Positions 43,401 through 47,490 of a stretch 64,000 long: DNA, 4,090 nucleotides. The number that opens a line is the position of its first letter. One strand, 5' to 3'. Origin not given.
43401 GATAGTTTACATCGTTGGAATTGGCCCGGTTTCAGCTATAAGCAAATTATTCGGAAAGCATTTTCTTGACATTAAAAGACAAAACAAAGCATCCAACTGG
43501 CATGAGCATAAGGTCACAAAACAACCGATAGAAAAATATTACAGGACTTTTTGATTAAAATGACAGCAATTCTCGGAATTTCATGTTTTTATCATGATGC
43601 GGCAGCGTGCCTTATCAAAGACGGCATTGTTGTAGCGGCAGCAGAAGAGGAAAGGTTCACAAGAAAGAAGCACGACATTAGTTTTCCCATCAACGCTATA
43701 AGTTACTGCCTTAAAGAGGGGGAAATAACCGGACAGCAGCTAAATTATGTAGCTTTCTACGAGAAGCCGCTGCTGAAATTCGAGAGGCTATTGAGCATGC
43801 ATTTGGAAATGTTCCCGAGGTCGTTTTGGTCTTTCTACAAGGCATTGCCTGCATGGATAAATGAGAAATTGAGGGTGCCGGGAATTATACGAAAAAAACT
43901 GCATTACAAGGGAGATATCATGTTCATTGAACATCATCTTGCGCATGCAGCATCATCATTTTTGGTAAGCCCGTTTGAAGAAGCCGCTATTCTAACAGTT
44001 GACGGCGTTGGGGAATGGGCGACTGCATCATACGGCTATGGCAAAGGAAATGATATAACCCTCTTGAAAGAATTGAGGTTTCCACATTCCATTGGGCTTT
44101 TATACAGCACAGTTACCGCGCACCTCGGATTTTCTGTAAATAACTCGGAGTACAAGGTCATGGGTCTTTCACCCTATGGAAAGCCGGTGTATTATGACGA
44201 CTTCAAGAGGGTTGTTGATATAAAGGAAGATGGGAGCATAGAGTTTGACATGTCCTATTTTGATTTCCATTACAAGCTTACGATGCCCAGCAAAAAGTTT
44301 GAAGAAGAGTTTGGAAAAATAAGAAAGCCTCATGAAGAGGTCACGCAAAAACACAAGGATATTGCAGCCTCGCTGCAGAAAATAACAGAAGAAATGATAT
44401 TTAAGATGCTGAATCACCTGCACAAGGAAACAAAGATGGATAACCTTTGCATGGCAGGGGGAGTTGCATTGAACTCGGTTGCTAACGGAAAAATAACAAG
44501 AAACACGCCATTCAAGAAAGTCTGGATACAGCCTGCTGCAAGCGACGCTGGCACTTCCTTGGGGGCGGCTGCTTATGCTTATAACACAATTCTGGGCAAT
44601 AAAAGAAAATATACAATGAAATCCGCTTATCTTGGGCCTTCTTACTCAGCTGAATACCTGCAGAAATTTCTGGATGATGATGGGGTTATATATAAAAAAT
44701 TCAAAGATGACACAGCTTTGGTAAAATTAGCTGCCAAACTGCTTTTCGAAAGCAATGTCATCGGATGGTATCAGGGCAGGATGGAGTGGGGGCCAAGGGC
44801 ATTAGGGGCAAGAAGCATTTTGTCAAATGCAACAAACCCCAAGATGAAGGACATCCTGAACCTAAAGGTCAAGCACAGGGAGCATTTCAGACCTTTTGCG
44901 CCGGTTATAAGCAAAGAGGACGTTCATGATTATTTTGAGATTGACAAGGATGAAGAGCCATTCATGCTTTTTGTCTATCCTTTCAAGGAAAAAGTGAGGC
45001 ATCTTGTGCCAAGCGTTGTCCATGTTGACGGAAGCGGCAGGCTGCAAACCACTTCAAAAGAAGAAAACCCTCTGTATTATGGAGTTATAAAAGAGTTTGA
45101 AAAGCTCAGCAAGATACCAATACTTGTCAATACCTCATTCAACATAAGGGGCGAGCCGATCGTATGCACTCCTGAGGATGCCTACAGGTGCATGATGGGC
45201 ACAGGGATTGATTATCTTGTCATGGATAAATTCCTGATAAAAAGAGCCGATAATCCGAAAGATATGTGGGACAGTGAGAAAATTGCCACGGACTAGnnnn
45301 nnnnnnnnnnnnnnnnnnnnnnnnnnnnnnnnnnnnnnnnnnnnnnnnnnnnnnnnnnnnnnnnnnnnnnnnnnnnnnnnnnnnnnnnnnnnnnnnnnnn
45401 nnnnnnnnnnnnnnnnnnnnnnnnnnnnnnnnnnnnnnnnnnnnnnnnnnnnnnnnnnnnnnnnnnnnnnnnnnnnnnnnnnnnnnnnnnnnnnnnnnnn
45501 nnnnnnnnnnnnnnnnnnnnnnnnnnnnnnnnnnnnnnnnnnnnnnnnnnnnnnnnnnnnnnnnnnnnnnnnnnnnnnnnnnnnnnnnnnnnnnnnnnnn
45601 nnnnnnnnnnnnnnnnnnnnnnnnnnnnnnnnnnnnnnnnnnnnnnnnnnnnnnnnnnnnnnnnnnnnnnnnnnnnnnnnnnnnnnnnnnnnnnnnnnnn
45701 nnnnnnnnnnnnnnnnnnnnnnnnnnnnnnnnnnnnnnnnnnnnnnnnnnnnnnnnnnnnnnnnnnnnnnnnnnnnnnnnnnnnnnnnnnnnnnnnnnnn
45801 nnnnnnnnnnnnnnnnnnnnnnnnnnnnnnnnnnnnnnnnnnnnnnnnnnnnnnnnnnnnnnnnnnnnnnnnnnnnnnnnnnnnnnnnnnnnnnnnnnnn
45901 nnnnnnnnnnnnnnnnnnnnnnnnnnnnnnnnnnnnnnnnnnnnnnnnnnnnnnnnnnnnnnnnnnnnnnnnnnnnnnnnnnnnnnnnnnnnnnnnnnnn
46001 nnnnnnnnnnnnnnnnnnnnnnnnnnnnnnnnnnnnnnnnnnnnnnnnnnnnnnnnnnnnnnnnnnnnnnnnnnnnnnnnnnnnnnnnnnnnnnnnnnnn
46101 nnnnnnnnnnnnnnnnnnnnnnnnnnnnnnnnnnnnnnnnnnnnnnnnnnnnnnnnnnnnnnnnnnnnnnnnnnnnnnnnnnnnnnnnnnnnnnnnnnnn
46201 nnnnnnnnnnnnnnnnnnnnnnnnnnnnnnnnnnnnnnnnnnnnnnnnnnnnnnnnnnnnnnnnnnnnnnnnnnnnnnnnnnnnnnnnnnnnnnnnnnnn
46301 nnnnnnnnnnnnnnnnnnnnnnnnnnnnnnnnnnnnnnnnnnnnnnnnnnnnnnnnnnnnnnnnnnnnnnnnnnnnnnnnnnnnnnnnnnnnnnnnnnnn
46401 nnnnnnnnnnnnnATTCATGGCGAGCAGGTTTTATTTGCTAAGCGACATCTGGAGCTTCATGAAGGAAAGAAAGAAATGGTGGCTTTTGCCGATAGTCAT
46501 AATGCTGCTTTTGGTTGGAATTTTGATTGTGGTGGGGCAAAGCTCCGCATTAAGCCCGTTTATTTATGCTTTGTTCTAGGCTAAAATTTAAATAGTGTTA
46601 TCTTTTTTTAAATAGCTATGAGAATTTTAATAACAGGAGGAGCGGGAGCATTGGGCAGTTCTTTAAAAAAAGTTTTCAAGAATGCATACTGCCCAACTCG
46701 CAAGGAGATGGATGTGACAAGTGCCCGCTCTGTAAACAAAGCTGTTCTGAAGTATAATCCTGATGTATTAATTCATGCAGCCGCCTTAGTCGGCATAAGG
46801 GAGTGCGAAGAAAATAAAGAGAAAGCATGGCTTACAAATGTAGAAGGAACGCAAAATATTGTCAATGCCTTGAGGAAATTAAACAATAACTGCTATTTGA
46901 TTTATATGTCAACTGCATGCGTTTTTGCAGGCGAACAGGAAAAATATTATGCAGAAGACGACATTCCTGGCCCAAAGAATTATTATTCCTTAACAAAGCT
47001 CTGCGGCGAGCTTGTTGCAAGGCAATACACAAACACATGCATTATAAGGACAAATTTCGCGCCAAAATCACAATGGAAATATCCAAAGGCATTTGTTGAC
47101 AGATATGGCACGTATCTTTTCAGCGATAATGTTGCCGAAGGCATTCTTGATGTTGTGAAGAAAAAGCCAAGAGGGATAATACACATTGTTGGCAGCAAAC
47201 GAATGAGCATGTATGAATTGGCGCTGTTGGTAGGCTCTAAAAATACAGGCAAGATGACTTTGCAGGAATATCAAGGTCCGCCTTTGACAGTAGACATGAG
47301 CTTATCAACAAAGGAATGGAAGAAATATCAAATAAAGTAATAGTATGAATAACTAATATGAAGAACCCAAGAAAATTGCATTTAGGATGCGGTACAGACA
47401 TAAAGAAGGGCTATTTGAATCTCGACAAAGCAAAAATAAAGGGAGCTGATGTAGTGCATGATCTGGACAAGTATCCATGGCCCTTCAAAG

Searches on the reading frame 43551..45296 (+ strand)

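Call 50: search_protein_families(library=pfam, proteins=[window:43551-45296:+], max_evalue=0.001)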
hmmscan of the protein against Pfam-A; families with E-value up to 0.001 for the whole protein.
window:43551-45296:+ (581 aa): 3 families
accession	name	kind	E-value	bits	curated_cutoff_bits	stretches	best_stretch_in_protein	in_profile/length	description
PF02543.21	Carbam_trans_N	-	2.1e-84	284.3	24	1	7-340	2-345/346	Carbamoyltransferase N-terminus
PF16861.10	Carbam_trans_C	-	2.5e-70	235.9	27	1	395-565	1-170/170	Carbamoyltransferase C-terminus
PF00814.31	TsaD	-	0.00019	21.7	24.8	1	214-316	140-238/264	tRNA N6-adenosine threonylcarbamoyltransferase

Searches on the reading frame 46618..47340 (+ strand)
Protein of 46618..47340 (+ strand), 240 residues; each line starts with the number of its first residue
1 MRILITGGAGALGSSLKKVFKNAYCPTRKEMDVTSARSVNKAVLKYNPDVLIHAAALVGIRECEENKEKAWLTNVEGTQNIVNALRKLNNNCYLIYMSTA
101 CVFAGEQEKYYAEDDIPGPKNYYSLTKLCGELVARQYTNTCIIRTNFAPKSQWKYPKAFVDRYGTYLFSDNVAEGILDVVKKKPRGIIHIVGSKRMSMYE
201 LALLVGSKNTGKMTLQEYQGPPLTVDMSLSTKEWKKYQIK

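Call 68: search_protein_families(library=ncbifam, proteins=[window:46618-47340:+], max_evalue=1e-10)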
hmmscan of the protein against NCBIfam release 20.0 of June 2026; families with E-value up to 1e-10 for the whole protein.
window:46618-47340:+ (240 aa): 6 families
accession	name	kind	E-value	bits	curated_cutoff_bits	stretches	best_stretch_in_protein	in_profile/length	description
TIGR01214.1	rmlD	equivalog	8.2e-37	126.8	224.05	1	2-206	1-223/285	dTDP-4-dehydrorhamnose reductase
TIGR02622.1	CDP_4_6_dhtase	equivalog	1.8e-15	57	278.45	1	28-143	58-174/352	CDP-glucose 4,6-dehydratase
NF007440.0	PRK09987.1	equivalog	1.1e-13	51.1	308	1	32-147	39-153/299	dTDP-4-dehydrorhamnose reductase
NF043036.1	ErythonDh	equivalog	2.2e-13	50.1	325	0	30-139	58-165/321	D-erythronate dehydrogenase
TIGR01179.1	galE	equivalog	3.6e-12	45.8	262.3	0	31-139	54-161/332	UDP-glucose 4-epimerase GalE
TIGR01181.1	dTDP_gluc_dehyt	equivalog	1.5e-11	44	365.1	0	30-152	56-180/321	dTDP-glucose 4,6-dehydratase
